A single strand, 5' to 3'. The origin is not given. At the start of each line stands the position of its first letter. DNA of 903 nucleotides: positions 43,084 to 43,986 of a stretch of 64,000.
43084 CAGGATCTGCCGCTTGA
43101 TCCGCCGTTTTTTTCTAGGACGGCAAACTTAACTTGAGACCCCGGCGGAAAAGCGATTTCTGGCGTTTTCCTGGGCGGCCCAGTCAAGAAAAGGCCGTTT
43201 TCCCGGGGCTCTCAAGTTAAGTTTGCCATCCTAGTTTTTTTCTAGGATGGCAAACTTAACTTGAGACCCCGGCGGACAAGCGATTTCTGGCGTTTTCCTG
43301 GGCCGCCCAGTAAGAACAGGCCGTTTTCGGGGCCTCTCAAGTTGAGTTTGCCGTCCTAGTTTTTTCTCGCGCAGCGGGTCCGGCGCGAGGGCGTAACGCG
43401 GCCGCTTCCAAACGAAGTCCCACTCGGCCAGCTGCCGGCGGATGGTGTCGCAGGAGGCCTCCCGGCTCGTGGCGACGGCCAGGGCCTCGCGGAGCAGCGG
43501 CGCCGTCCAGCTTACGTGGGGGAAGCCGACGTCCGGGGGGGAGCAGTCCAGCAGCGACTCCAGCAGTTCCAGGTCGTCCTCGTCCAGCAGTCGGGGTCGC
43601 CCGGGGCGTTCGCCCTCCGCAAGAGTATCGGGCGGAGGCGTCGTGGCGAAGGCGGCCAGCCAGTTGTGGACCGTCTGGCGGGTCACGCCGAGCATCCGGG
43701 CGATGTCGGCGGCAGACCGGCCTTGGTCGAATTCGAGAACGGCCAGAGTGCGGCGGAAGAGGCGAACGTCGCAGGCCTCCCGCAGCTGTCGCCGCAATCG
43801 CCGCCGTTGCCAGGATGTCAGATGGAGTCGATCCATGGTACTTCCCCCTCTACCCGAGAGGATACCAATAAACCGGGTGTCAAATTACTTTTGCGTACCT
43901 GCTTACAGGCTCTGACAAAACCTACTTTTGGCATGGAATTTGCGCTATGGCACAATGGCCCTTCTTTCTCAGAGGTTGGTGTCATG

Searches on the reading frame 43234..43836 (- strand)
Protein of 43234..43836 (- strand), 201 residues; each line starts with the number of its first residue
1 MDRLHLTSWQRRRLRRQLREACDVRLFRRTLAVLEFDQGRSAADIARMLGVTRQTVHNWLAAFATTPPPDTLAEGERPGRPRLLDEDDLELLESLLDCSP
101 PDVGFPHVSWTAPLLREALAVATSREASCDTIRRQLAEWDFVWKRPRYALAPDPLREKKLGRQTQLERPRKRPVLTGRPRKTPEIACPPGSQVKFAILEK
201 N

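Call 39: list_cluster_members(proteins=[window:43234-43836:-, L001:2478-2966:+, L001:3378-3758:+, window:39471-40136:-])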
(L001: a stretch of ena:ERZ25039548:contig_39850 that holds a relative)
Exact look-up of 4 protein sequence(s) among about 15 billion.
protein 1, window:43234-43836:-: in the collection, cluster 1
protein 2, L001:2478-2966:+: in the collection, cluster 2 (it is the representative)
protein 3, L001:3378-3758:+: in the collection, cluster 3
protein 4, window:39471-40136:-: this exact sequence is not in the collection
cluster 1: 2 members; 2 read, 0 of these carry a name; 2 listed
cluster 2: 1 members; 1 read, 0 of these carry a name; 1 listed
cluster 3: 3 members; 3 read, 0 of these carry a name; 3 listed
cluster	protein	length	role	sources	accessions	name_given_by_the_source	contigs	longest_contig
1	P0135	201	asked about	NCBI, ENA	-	-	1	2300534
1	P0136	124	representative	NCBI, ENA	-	-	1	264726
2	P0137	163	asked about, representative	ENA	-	-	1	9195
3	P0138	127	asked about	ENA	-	-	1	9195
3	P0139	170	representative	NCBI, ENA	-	-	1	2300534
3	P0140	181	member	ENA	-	-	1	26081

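Call 41: find_encoding_contigs(protein=P0140, flank=10000, max_places=6)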
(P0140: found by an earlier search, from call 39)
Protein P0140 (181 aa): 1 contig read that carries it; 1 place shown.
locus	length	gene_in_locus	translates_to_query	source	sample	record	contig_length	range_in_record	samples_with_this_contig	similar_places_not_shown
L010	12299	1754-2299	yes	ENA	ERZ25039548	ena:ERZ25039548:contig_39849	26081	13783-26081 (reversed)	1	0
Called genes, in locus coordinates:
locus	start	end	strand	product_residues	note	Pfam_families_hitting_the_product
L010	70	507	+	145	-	PF13565:HTH_32 (faint), PF13384:HTH_23, PF13518:HTH_28 (weak), PF01381:HTH_3 (faint), PF13551:HTH_29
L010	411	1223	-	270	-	PF13340:DUF4096, PF01609:DDE_Tnp_1, PF13586:DDE_Tnp_1_2 (weak)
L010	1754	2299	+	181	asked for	PF13358:DDE_3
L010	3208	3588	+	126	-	-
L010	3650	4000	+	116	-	-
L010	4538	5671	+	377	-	PF04313:HSDR_N (faint), PF18755:RAMA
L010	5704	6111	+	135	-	PF14088:DUF4268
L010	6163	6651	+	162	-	PF08837:DUF1810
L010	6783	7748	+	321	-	-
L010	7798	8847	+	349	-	-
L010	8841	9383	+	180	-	-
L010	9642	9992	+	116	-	-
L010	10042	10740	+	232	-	PF13646:HEAT_2 (faint)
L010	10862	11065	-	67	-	-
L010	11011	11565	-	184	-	-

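Call 42: find_encoding_contigs(protein=P0136, flank=10000, max_places=6)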
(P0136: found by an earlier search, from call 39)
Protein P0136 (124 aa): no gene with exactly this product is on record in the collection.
